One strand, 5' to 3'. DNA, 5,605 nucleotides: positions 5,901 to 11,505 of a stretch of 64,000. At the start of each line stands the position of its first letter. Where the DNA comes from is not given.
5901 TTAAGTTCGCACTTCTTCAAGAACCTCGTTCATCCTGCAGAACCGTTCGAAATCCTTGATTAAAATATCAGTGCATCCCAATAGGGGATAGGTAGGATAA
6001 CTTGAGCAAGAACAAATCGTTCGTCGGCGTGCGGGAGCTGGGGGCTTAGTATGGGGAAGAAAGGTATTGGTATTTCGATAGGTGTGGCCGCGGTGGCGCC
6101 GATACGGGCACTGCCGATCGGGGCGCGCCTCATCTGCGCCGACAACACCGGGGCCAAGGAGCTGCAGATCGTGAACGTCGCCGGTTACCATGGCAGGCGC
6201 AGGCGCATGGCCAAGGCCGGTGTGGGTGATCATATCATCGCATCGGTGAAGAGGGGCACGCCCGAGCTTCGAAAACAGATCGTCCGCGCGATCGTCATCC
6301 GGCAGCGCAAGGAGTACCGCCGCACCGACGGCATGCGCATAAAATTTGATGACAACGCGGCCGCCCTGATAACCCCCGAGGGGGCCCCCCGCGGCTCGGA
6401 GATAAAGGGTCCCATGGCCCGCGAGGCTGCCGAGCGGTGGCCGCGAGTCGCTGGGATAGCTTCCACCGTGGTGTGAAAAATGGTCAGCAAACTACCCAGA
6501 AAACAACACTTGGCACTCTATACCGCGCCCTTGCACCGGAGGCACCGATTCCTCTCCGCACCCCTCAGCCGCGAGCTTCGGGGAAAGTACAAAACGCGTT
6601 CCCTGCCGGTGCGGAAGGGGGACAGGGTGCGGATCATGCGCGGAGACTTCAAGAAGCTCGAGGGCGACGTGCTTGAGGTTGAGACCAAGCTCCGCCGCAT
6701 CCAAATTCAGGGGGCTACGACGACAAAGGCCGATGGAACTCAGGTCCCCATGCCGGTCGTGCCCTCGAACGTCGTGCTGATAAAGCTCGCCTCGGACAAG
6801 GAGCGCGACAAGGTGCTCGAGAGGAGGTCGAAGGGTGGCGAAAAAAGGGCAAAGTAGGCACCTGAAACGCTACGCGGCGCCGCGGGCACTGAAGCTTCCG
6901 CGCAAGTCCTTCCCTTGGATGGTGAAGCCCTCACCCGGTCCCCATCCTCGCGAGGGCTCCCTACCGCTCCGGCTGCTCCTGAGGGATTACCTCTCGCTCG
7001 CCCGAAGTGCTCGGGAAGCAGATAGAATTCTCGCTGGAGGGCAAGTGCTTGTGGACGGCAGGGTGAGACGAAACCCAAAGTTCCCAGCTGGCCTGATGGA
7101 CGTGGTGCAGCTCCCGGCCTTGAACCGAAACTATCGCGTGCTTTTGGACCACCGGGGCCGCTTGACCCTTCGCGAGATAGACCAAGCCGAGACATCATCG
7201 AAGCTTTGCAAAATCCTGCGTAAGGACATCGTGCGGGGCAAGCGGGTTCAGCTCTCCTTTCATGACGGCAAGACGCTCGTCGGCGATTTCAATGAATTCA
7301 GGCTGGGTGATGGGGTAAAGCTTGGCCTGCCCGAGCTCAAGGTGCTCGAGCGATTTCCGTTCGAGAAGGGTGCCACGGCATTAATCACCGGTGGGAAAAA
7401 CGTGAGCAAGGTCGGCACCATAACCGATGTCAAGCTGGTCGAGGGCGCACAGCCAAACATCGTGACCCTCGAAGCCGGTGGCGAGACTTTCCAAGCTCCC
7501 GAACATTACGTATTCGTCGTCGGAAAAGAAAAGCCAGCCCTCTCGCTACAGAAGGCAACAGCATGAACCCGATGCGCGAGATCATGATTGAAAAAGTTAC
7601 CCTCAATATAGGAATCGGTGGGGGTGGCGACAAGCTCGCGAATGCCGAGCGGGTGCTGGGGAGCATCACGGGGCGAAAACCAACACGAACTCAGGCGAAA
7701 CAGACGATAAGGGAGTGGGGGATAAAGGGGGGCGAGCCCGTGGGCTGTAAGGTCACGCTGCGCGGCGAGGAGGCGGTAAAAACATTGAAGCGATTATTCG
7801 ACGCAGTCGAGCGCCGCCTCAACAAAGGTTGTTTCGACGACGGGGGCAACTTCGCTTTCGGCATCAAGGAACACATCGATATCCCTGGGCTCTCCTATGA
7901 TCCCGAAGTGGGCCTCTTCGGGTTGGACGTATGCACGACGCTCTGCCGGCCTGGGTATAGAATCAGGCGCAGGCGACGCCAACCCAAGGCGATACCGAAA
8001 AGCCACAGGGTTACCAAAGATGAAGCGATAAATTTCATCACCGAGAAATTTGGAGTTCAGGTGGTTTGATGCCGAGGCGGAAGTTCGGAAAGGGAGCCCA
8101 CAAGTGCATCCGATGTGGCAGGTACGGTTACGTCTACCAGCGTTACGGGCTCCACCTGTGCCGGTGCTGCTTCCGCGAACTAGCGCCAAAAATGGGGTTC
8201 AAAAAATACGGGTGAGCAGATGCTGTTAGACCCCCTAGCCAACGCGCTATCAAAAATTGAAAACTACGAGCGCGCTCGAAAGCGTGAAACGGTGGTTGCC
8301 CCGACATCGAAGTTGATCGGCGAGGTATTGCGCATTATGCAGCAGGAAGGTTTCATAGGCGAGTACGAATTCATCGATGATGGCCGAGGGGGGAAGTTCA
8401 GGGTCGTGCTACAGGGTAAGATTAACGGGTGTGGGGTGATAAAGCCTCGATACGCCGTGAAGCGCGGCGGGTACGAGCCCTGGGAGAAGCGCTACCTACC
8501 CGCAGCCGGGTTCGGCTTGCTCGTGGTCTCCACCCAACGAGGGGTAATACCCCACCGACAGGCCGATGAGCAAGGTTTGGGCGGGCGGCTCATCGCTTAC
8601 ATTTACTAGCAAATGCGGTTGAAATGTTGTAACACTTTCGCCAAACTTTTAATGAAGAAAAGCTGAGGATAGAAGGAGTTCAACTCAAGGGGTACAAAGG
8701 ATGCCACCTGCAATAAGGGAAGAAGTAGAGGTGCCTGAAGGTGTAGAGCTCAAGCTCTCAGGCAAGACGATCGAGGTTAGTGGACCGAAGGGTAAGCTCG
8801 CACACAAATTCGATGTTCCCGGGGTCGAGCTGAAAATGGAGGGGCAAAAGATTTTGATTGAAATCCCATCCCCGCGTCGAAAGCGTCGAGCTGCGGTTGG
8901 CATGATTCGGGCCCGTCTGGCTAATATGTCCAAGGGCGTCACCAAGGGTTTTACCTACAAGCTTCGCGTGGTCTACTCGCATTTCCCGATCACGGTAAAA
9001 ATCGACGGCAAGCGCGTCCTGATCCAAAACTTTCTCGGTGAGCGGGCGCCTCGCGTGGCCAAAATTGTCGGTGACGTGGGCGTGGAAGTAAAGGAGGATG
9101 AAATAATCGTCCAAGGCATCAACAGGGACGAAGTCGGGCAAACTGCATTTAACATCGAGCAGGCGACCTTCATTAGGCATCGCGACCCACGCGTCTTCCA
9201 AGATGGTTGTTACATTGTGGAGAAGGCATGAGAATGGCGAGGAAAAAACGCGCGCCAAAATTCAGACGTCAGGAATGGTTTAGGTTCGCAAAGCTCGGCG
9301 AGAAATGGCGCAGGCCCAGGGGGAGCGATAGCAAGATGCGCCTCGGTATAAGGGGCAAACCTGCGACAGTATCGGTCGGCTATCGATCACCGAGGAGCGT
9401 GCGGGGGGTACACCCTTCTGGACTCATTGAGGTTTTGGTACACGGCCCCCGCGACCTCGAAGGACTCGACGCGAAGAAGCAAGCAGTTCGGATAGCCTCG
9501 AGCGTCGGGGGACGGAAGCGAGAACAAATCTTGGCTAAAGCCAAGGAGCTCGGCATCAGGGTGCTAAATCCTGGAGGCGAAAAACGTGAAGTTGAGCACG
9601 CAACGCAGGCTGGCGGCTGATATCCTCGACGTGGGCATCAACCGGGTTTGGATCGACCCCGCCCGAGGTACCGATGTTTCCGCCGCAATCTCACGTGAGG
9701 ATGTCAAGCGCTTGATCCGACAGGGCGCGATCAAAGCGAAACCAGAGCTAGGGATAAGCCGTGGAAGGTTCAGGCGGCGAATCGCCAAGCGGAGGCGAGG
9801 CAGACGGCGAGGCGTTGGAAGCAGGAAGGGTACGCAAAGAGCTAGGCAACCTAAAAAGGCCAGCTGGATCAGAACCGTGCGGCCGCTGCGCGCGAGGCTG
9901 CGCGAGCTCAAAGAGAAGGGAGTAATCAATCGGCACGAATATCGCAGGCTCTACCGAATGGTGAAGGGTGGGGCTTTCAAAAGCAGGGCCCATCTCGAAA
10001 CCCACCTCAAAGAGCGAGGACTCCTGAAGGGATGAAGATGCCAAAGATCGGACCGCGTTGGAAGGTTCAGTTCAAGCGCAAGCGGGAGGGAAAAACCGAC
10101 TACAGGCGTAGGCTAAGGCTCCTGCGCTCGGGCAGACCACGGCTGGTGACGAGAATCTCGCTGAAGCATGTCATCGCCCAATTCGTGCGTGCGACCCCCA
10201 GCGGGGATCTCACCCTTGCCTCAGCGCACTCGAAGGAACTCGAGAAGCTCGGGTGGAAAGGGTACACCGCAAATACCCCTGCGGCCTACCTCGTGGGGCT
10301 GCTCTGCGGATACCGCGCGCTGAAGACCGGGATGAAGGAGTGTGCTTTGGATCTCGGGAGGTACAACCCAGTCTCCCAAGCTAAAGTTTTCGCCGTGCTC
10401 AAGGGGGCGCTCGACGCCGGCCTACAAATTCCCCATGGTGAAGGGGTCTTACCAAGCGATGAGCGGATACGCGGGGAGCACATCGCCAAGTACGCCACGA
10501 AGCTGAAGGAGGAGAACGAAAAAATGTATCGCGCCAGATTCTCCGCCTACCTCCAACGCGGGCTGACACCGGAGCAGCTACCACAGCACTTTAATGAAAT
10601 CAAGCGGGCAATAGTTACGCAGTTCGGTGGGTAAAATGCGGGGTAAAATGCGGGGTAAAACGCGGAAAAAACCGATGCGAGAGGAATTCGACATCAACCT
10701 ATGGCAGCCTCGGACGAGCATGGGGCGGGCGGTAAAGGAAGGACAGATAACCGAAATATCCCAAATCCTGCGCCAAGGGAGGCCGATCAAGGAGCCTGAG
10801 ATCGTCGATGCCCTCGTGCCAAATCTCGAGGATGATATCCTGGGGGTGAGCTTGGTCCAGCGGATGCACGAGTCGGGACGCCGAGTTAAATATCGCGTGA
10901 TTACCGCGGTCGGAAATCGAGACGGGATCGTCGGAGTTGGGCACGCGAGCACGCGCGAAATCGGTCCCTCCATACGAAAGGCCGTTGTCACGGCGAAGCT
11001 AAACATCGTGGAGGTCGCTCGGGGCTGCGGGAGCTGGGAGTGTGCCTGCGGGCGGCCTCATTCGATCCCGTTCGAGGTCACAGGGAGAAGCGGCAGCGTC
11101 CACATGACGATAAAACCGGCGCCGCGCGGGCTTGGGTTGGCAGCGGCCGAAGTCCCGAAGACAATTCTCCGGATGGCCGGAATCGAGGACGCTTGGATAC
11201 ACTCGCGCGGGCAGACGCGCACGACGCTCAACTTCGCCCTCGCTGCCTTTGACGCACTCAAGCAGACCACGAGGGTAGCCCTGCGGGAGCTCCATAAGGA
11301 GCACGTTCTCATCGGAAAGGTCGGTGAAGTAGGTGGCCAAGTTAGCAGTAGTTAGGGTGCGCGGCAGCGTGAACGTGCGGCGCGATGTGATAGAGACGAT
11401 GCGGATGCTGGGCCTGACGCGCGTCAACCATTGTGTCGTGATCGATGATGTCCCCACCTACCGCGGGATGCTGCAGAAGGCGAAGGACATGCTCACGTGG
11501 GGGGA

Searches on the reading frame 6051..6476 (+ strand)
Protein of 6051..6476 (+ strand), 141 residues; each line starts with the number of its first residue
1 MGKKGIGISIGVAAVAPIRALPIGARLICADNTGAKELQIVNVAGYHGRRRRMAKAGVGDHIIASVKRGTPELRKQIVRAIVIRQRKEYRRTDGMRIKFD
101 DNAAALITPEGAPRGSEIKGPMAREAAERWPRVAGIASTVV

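Call 42: search_protein_families(library=pfam, proteins=[window:6051-6476:+], max_evalue=0.0001)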
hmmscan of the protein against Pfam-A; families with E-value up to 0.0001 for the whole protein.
window:6051-6476:+ (141 aa): 1 family
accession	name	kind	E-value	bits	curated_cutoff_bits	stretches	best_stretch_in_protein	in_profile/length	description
PF00238.24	Ribosomal_L14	-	9.9e-39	132.5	23.6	1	23-141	4-122/122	Ribosomal protein L14p/L23e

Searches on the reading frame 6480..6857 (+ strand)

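Call 42: search_protein_families(library=pfam, proteins=[window:6480-6857:+], max_evalue=0.0001)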
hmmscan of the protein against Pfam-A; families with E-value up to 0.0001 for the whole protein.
window:6480-6857:+ (125 aa): 1 family
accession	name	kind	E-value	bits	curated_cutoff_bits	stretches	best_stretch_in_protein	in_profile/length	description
PF16906.11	Ribosomal_L26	-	3.7e-28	98.2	28.8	1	3-116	1-82/82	Ribosomal proteins L26 eukaryotic, L24P archaeal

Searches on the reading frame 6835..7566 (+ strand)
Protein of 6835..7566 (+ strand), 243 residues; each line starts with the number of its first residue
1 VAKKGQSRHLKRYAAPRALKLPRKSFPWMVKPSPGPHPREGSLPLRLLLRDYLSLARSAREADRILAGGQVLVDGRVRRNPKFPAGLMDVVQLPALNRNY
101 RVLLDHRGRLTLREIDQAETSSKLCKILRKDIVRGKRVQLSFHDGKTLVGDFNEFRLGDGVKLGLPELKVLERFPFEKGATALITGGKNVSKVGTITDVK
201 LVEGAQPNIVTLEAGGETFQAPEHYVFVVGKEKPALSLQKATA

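Call 42: search_protein_families(library=pfam, proteins=[window:6835-7566:+], max_evalue=0.0001)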
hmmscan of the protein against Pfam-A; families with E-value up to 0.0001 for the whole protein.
window:6835-7566:+ (243 aa): 3 families
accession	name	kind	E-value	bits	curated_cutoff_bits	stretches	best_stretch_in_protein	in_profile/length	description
PF00900.26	Ribosomal_S4e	-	1.2e-20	73.5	25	1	97-169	2-74/75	Ribosomal family S4e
PF08071.17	RS4NT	-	1.2e-11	44.8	27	1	4-38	1-35/37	RS4NT (NUC023) domain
PF01479.30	S4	-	8.2e-07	29.1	22.8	1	53-91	10-48/48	S4 domain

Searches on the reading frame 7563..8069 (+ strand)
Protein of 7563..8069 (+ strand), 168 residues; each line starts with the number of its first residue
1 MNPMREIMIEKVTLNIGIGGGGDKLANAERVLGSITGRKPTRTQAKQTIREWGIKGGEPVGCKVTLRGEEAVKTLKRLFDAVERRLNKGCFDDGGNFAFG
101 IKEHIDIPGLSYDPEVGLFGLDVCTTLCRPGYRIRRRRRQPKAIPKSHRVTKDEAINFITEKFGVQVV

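Call 42: search_protein_families(library=pfam, proteins=[window:7563-8069:+], max_evalue=0.0001)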
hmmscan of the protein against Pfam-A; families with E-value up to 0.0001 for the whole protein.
window:7563-8069:+ (168 aa): 2 families
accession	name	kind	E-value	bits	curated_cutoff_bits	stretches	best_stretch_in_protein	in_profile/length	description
PF00673.26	Ribosomal_L5_C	-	2.8e-20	72.7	27.8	1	59-158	1-94/94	ribosomal L5P family C-terminus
PF00281.24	Ribosomal_L5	-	6.3e-19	68.4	34.9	1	2-55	1-57/57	Ribosomal protein L5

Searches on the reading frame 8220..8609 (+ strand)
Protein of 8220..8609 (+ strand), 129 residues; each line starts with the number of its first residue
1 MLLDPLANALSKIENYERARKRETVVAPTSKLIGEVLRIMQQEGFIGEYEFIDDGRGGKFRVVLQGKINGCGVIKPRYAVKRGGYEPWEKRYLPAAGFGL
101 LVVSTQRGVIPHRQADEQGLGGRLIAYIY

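Call 42: search_protein_families(library=pfam, proteins=[window:8220-8609:+], max_evalue=0.0001)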
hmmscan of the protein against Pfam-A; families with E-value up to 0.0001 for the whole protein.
window:8220-8609:+ (129 aa): 1 family
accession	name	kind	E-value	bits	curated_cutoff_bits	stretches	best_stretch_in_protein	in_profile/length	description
PF00410.24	Ribosomal_S8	-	1.3e-25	90.2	24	1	4-129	1-126/126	Ribosomal protein S8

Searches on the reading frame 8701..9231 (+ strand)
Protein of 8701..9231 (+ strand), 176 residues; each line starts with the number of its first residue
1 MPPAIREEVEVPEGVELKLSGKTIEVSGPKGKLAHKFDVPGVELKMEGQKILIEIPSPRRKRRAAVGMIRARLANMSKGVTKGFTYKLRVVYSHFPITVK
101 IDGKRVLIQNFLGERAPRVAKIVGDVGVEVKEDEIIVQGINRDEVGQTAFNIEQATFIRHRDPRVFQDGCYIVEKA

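Call 42: search_protein_families(library=pfam, proteins=[window:8701-9231:+], max_evalue=0.0001)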
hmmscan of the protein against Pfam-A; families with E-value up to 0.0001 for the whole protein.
window:8701-9231:+ (176 aa): 1 family
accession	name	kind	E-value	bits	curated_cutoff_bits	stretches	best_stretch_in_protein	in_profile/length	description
PF00347.28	Ribosomal_L6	-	8.1e-24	84.6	27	2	95-169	1-80/80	Ribosomal protein L6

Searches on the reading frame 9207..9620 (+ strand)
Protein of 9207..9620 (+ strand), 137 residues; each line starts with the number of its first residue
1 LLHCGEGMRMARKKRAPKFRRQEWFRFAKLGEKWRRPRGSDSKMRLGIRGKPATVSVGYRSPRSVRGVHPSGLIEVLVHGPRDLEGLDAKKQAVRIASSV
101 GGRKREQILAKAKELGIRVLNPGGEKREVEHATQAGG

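Call 43: search_protein_families(library=pfam, proteins=[window:9207-9620:+], max_evalue=0.0001)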
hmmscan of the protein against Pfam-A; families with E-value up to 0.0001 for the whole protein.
window:9207-9620:+ (137 aa): 1 family
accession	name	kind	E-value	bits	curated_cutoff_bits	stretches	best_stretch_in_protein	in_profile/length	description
PF01655.23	Ribosomal_L32e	-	1.9e-40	138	25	1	17-121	2-108/108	Ribosomal protein L32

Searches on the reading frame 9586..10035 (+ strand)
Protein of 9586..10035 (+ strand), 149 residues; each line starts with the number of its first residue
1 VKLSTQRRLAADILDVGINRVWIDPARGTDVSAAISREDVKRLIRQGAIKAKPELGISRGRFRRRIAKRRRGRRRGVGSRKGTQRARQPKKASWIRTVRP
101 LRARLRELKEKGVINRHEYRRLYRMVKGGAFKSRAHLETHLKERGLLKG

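Call 43: search_protein_families(library=pfam, proteins=[window:9586-10035:+], max_evalue=0.0001)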
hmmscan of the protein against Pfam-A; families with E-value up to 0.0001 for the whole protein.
window:9586-10035:+ (149 aa): 2 families
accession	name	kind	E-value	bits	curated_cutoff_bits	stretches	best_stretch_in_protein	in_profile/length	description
PF25476.1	Ribosomal_L19e_C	-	2.2e-30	105.1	25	1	56-144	2-90/91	Ribosomal protein L19e, C-terminal domain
PF01280.26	Ribosomal_L19e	-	1.7e-23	82.7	25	1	2-53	1-52/53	Ribosomal protein L19e, N-terminal domain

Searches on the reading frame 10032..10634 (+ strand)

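Call 43: search_protein_families(library=pfam, proteins=[window:10032-10634:+], max_evalue=0.0001)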
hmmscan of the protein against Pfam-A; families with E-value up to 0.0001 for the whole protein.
window:10032-10634:+ (200 aa): 2 families
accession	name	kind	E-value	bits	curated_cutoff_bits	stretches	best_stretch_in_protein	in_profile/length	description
PF17144.9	Ribosomal_L5e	-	3.5e-29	102.4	27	2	9-99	2-99/163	Ribosomal large subunit proteins 60S L5, and 50S L18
PF00861.27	Ribosomal_L18p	-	4.7e-06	27.4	27.8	1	24-132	14-115/116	Ribosomal L18 of archaea, bacteria, mitoch. and chloroplast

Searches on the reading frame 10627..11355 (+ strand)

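Call 43: search_protein_families(library=pfam, proteins=[window:10627-11355:+], max_evalue=0.0001)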
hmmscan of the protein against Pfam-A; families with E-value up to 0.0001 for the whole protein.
window:10627-11355:+ (242 aa): 2 families
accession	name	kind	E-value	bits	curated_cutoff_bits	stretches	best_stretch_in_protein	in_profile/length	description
PF03719.21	Ribosomal_S5_C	-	3.6e-20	71.6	21.5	1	153-218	1-65/71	Ribosomal protein S5, C-terminal domain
PF00333.26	Ribosomal_S5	-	7.8e-16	58.3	27.1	1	67-130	1-64/65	Ribosomal protein S5, N-terminal domain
